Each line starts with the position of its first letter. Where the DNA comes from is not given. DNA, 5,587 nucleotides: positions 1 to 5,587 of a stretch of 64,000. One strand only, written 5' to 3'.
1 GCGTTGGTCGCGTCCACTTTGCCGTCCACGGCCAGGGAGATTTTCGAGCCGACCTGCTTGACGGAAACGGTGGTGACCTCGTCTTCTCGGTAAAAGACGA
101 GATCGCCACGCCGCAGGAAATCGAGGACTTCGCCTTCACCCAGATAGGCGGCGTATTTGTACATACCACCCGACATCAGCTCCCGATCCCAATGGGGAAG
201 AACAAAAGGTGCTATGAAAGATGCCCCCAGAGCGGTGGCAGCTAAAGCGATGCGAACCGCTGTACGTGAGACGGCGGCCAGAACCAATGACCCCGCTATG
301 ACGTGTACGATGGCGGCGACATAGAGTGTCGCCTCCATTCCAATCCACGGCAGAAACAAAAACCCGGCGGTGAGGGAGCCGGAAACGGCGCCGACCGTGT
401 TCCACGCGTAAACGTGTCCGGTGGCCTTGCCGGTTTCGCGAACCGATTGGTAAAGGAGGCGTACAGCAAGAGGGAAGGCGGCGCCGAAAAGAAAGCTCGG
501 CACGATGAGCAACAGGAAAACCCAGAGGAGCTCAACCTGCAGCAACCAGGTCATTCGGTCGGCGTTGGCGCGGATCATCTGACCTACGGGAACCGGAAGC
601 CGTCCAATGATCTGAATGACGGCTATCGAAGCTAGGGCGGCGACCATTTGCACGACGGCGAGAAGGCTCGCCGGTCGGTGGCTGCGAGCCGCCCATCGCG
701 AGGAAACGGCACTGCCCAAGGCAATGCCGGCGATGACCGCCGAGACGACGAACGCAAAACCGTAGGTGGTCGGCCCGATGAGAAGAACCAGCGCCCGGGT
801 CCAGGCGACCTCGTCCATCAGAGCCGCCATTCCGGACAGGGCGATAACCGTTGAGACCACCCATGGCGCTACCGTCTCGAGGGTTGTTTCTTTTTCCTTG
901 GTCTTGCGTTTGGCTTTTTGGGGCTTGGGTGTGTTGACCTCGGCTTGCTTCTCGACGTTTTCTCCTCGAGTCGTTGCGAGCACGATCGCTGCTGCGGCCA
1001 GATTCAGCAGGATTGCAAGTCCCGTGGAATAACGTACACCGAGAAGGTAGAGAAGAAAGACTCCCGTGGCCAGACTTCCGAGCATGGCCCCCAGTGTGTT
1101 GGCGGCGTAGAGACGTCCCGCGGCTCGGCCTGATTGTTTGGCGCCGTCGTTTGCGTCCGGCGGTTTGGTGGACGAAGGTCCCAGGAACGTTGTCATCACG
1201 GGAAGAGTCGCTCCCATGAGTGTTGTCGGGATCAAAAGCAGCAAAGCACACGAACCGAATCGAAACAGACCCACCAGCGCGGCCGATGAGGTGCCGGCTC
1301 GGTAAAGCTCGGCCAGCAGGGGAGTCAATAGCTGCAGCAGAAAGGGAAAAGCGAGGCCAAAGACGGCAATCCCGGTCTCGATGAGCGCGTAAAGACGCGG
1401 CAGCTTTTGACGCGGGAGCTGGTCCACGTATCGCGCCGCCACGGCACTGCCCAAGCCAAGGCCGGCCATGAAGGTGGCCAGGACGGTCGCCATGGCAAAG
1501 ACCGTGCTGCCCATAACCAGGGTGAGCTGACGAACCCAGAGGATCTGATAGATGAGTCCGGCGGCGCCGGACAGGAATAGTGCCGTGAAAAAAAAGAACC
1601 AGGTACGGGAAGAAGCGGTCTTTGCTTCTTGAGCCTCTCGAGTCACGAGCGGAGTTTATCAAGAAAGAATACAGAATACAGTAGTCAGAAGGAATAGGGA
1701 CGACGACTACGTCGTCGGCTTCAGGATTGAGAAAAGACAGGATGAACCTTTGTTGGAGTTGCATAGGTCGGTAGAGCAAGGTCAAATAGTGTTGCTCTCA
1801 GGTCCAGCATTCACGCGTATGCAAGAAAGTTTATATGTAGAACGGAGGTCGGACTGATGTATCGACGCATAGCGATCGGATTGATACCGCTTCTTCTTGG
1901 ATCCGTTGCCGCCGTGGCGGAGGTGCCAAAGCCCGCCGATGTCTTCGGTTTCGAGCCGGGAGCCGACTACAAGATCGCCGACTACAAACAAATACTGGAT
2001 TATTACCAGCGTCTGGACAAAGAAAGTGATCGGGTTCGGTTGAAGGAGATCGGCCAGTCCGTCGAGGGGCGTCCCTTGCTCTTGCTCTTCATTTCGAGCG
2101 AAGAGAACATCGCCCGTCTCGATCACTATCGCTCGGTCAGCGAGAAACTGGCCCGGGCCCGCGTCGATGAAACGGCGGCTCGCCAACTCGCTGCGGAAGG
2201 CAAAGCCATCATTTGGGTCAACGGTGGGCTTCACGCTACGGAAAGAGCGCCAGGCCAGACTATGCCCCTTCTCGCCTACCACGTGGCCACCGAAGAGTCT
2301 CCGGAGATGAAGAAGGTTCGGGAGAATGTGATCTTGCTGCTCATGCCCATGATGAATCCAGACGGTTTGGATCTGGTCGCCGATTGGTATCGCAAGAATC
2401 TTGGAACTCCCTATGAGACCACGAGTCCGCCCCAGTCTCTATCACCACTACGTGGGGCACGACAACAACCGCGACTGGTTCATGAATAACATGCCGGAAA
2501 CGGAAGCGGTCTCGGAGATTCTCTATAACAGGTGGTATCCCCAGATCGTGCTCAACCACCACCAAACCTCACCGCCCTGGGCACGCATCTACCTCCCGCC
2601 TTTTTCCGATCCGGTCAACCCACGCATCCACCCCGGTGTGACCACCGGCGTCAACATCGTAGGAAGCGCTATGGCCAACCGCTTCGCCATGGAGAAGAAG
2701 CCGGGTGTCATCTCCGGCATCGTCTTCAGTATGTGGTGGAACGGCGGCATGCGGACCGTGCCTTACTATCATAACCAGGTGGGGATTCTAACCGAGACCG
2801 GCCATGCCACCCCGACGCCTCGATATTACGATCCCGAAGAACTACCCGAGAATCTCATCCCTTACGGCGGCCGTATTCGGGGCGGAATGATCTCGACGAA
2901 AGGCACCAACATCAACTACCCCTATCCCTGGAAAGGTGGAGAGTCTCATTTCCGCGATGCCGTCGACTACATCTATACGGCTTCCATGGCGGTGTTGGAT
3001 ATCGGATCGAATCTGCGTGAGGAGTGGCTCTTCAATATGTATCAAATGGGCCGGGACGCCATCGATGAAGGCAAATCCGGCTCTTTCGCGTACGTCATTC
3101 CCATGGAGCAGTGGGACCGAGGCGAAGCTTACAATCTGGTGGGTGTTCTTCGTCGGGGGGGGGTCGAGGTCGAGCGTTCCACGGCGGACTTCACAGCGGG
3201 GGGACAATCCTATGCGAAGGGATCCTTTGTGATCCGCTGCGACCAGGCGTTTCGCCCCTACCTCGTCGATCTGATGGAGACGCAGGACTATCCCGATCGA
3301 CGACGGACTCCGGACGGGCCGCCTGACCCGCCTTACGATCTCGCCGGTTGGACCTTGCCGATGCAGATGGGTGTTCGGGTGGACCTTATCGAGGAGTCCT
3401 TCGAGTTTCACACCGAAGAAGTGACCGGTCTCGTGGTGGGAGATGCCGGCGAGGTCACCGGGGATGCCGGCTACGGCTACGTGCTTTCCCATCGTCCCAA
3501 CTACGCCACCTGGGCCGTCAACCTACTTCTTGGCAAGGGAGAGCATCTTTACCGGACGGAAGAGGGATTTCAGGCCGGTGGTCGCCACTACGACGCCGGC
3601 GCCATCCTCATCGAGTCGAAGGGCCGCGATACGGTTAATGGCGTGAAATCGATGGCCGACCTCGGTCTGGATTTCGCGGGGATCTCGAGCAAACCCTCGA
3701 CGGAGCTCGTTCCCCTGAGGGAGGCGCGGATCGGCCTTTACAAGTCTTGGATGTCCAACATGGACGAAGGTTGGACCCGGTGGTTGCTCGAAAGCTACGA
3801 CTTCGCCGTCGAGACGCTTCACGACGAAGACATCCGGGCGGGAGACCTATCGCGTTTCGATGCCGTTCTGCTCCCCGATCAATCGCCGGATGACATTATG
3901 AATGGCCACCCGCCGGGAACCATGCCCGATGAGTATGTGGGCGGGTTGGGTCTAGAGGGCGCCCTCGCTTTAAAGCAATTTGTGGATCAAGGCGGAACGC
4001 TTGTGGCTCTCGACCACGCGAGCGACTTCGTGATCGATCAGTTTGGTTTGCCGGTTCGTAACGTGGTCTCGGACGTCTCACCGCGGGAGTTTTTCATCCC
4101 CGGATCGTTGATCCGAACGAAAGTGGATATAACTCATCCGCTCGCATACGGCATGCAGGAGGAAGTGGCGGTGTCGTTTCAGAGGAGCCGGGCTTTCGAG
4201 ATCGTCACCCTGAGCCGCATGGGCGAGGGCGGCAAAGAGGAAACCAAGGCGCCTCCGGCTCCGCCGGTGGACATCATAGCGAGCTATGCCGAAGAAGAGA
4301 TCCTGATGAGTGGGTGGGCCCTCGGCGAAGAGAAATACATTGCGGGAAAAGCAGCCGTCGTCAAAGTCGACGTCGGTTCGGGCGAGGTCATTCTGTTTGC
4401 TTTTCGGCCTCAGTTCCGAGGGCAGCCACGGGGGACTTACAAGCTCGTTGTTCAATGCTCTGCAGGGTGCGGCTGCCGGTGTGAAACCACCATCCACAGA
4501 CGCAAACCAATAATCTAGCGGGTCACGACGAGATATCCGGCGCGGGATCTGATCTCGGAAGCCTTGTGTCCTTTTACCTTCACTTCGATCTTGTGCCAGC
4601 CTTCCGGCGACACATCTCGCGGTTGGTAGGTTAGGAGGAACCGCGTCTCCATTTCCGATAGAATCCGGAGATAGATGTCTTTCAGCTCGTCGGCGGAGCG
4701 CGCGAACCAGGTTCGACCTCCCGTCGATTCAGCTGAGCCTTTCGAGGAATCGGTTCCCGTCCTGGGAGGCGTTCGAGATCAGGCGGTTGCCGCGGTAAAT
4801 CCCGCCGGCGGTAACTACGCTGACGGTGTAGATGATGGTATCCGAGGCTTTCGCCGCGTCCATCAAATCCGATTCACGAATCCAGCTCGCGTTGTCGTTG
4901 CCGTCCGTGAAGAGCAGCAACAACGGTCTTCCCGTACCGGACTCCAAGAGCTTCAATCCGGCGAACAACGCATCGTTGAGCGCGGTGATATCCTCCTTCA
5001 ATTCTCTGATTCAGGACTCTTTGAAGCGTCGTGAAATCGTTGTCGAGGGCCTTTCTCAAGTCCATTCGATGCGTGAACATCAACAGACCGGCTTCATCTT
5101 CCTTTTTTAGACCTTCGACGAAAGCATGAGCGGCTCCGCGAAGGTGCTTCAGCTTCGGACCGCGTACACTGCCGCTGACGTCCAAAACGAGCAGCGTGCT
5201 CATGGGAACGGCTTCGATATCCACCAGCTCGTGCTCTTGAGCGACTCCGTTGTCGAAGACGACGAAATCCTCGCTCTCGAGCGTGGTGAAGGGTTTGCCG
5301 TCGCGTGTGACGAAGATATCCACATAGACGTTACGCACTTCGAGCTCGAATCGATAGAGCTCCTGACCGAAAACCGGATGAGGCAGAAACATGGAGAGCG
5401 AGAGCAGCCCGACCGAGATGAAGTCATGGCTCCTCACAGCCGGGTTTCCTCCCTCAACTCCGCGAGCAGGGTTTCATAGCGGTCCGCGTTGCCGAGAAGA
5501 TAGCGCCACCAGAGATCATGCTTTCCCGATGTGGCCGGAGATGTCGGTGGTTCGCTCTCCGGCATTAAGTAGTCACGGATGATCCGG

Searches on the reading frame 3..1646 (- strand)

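Call 24: search_protein_families(library=pfam, proteins=[window:3-1646:-])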
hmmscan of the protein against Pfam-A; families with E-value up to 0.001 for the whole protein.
window:3-1646:- (548 aa): 2 families
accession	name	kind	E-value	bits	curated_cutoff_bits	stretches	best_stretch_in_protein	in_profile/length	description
PF07690.21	MFS_1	-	1.3e-10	41.2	33.4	1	137-347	88-291/347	Major Facilitator Superfamily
PF05631.20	MFS_5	-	0.00045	19.7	25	0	211-341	201-326/356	Sugar-tranasporters, 12 TM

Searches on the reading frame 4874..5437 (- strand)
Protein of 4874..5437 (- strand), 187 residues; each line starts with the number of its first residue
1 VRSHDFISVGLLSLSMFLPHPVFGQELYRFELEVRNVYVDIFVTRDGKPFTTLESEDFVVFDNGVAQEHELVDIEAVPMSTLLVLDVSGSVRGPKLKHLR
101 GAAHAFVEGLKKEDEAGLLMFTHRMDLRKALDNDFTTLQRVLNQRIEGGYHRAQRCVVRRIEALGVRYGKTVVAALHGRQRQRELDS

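Call 24: search_protein_families(library=pfam, proteins=[window:4874-5437:-])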
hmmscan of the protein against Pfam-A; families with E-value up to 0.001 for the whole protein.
window:4874-5437:- (187 aa): 1 family
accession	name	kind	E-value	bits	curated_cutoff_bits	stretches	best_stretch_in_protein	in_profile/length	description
PF13519.12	VWA_2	-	2e-05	25.6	27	1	81-146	1-70/107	von Willebrand factor type A domain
